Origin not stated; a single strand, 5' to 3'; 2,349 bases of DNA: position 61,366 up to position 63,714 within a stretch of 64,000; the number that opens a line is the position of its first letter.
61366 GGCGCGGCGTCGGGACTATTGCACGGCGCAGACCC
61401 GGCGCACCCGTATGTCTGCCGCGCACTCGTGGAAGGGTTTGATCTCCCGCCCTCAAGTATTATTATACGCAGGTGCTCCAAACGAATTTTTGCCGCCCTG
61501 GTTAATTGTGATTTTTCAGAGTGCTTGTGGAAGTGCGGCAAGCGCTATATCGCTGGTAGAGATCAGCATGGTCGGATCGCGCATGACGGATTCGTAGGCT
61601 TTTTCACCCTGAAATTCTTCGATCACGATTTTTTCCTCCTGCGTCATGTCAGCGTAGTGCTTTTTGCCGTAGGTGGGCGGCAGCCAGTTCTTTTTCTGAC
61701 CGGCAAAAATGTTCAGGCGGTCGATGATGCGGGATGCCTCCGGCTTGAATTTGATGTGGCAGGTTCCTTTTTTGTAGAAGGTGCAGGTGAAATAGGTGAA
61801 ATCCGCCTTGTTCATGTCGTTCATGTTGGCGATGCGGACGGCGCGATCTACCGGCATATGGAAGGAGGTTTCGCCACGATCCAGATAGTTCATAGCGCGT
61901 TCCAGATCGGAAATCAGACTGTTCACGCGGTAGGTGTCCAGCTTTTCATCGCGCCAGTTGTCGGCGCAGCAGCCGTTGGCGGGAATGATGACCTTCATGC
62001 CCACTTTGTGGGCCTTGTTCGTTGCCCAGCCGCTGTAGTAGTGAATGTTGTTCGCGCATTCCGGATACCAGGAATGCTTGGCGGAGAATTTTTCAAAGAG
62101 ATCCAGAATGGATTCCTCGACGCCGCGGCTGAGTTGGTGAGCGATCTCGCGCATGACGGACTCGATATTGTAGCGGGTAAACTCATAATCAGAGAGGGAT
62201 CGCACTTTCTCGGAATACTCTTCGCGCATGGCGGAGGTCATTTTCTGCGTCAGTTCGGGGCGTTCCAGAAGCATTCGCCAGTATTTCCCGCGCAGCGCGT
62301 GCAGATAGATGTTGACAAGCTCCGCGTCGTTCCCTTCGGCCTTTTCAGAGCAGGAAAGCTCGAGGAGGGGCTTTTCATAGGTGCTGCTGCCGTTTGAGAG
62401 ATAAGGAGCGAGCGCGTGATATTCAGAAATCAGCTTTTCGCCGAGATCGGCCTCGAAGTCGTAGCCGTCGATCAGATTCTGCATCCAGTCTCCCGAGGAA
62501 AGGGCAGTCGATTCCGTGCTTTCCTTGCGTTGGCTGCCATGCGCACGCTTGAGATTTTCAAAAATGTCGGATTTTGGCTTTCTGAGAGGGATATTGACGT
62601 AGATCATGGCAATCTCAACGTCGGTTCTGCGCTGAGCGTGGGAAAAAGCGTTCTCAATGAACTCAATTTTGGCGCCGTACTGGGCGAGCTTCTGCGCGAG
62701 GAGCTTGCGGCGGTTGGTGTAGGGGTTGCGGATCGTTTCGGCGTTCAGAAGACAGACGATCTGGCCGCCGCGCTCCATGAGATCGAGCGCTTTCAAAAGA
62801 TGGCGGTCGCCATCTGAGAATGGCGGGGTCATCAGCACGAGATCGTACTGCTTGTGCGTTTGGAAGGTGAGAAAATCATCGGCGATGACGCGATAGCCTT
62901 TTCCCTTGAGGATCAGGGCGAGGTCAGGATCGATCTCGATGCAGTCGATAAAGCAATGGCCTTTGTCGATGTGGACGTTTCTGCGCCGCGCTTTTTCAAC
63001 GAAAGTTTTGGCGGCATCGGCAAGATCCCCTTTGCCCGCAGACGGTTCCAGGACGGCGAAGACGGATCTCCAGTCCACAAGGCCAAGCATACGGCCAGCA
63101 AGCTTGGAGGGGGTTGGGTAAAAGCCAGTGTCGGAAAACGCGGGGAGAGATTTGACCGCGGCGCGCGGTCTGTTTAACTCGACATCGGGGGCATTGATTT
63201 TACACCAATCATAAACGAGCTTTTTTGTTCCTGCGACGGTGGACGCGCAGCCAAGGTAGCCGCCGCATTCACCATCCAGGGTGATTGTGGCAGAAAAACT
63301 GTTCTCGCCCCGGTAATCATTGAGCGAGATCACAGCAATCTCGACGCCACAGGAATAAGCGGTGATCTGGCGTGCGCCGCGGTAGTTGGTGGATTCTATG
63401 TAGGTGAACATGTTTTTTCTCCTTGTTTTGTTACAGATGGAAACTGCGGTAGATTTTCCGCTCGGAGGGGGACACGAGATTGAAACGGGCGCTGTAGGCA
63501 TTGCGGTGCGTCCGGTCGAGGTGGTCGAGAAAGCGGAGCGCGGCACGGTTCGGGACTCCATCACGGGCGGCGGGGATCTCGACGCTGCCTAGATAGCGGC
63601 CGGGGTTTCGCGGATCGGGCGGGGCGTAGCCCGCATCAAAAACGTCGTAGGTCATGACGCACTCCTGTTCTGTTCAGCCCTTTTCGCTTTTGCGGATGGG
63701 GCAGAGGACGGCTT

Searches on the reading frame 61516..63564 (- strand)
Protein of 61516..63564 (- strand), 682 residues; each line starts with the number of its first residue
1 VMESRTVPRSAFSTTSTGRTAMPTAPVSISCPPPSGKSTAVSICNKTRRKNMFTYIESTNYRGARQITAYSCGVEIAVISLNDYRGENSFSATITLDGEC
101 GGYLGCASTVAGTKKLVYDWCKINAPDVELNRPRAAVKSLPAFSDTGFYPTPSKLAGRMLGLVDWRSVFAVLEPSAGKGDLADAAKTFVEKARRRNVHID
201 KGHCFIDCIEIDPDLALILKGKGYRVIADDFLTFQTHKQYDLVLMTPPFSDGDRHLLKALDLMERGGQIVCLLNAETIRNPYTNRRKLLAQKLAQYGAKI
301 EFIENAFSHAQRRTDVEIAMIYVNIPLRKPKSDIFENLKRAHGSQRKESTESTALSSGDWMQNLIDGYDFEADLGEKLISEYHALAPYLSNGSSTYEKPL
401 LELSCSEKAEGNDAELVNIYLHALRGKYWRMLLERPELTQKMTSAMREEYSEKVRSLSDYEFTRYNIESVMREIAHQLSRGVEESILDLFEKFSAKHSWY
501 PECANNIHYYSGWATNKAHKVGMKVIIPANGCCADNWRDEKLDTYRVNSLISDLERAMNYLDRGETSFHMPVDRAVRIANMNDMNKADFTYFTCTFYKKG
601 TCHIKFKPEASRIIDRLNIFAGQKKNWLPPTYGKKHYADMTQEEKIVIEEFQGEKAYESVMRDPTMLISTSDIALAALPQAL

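Call 44: search_protein_families(library=pfam, proteins=[window:61516-63564:-], max_evalue=0.001)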
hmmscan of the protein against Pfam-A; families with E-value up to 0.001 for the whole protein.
window:61516-63564:- (682 aa): 2 families
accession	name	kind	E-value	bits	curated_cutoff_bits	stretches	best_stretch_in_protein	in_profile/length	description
PF13708.11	DUF4942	-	5e-34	118.1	25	1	422-625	2-188/190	Domain of unknown function (DUF4942)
PF05869.16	Dam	-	0.00049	20.3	28.1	1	237-334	57-154/169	DNA N-6-adenine-methyltransferase (Dam)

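Call 46: search_protein_families(library=padloc, proteins=[window:61516-63564:-], max_evalue=0.001)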
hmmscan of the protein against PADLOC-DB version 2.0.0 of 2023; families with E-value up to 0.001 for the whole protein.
window:61516-63564:- (682 aa): 5 families
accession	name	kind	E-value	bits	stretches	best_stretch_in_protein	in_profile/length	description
PDLC04134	mad2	-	2e-10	38.1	1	145-304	269-424/492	mads_2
PDLC03258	MTase_II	-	3.1e-08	31.2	1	144-250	20-113/366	Type II methyltransferase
PDLC03248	MTase_II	-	6.4e-06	23.2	1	148-249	11-95/521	Type II methyltransferase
PDLC03267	MTase_II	-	3.9e-05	20.8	1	147-249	14-116/539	Type II methyltransferase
PDLC03719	oMTase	-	0.00022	18.3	1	144-250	23-123/387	orphan methyltransferase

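Call 59: search_protein_families(library=phrogs, proteins=[window:61516-63564:-], max_evalue=0.0001)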
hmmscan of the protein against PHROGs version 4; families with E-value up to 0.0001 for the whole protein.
window:61516-63564:- (682 aa): 10 families
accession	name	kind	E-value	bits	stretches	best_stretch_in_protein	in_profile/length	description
phrog_32703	-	unknown function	6.3e-36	125.1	1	145-631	8-475/480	-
phrog_6263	-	other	2.5e-28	100.1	1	146-278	392-512/548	DNA methyltransferase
phrog_15406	-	other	1.8e-24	86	1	147-377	1250-1461/2789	DNA methyltransferase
phrog_9133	-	unknown function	7.5e-23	81.3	1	144-319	732-900/1259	-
phrog_9793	-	unknown function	3.8e-21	76.1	1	146-307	603-751/772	-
phrog_18947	-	unknown function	1.2e-19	70.2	1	146-274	567-683/1537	-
phrog_11358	-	unknown function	5.9e-18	64.2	1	148-272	1848-1960/3431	-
phrog_22901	-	unknown function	3.9e-17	61.9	1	146-347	633-825/1394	-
phrog_799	-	other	8.5e-10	39.4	1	145-289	211-330/458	DNA methyltransferase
phrog_10691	-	unknown function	7.9e-05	20.2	0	148-273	2359-2475/3925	-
